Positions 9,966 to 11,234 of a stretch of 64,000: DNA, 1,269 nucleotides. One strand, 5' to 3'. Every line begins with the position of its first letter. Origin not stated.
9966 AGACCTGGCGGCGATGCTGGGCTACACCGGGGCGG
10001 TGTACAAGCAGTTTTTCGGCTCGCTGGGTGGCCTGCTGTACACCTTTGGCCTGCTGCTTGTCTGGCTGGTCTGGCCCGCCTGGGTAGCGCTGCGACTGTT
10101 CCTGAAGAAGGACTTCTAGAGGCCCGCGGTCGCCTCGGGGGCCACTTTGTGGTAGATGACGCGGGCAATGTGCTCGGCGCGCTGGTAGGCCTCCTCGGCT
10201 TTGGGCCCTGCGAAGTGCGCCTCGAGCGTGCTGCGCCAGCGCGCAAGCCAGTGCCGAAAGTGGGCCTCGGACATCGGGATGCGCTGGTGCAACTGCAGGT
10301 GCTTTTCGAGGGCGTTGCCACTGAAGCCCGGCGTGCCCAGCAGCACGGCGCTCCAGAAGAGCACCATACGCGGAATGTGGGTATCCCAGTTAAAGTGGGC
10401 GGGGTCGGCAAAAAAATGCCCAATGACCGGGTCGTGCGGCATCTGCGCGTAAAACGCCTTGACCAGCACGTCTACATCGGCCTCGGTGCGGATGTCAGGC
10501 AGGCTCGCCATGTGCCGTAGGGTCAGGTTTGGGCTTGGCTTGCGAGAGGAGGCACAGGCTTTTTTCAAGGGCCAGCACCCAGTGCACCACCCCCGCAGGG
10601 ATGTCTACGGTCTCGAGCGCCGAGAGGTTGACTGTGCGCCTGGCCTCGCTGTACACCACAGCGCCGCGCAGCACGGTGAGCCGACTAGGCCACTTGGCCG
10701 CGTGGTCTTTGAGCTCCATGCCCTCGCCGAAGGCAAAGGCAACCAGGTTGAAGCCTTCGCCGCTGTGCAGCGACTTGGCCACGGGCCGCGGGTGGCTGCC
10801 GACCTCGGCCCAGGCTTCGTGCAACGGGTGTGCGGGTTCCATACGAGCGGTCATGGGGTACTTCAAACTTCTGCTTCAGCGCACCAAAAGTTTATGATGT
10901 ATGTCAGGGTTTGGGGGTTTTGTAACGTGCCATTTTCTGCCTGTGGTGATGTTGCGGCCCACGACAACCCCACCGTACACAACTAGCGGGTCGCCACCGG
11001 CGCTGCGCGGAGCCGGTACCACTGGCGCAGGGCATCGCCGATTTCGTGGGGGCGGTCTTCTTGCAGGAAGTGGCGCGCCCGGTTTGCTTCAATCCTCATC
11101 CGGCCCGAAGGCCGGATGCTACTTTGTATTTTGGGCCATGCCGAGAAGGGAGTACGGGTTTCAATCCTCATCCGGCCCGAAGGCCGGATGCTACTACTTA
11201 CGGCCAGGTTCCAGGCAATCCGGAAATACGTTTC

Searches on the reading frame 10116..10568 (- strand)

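Call 53: search_protein_families(library=pfam, proteins=[window:10116-10568:-], max_evalue=1)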
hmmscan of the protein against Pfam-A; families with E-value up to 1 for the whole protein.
window:10116-10568:- (150 aa): 1 family
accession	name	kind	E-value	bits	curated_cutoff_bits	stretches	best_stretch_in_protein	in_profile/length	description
PF01152.27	Bac_globin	-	0.0013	19.3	21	1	29-127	9-108/121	Bacterial-like globin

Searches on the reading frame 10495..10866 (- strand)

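Call 53: search_protein_families(library=pfam, proteins=[window:10495-10866:-], max_evalue=1)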
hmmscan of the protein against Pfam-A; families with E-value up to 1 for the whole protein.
window:10495-10866:- (123 aa): 3 families
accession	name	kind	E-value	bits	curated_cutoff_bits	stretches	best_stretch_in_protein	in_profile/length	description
PF21274.3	Rng_hyd_C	-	0.068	13.9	27.5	1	17-79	10-69/107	Aromatic-ring hydroxylase, C-terminal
PF07883.17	Cupin_2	-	0.11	12.7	27.2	1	63-99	22-58/70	Cupin domain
PF12421.14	Ig_GpJ_C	-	0.25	11.9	26.2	1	65-100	64-100/135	Tip attachment protein J, C-terminal receptor binding domain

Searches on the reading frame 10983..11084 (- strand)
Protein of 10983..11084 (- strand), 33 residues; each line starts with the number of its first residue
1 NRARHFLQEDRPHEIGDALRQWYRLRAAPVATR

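Call 53: search_protein_families(library=pfam, proteins=[window:10983-11084:-], max_evalue=1)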
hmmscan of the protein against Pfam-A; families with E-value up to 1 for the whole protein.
window:10983-11084:- (33 aa): 0 families

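Call 54: search_solved_structures(query=window:10986-11084:-, max_evalue=10, show_alignments=2)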
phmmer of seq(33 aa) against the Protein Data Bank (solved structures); distinct sequences matched with E-value up to 10: 38.
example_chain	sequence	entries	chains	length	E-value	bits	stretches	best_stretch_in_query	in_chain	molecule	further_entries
4brz_A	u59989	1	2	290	0.0012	21.7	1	4-23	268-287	HALOALKANE DEHALOGENASE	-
4c6h_A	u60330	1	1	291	0.0012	21.6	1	4-23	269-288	HALOALKANE DEHALOGENASE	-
3u1t_A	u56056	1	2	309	0.0028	20.5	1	4-26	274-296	DmmA Haloalkane Dehalogenase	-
6y9g_A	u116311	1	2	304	0.013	18.5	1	4-26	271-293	Ancestral haloalkane dehalogenase AncHLD5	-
5mxp_A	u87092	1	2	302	0.014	18.5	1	4-23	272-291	Alpha/beta hydrolase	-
9rbn_A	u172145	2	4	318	0.015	18.4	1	3-22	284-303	Ancestral bifunctional dehalogenase-luciferase enzyme Anc238Loc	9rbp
2o2h_A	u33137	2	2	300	0.018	18.1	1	5-28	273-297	Haloalkane dehalogenase 3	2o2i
2qvb_A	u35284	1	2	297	0.02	18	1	5-28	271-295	Haloalkane dehalogenase 3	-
7pw1_A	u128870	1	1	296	0.026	17.6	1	3-28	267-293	Haloalkane dehalogenase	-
6s6e_A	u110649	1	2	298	0.053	16.7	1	3-22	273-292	Engineered ancestor of haloalkane dehalogenases and Renilla luciferase (AncHLD-RLuc I161_F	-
6g75_A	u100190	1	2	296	0.057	16.6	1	3-22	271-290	Common ancestor of haloalkane dehalogenase and Renilla luciferase (AncHLD-RLuc)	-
6s97_A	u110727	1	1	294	0.06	16.5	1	3-21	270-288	Fragment transplantation onto hyperstable ancestor of haloalkane dehalogenases and Renilla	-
7qxr_A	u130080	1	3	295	0.06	16.5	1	3-21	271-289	Fragment transplantation onto a hyperstable ancestor of haloalkane dehalogenases and Renil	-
7qxq_A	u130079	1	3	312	0.06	16.5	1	3-22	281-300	Fragment transplantation onto hyperstable ancestor of haloalkane dehalogenases and Renilla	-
7ome_A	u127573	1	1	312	0.067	16.4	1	3-22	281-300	Renilla-type engineered ancestral luciferase variant (AncFT7)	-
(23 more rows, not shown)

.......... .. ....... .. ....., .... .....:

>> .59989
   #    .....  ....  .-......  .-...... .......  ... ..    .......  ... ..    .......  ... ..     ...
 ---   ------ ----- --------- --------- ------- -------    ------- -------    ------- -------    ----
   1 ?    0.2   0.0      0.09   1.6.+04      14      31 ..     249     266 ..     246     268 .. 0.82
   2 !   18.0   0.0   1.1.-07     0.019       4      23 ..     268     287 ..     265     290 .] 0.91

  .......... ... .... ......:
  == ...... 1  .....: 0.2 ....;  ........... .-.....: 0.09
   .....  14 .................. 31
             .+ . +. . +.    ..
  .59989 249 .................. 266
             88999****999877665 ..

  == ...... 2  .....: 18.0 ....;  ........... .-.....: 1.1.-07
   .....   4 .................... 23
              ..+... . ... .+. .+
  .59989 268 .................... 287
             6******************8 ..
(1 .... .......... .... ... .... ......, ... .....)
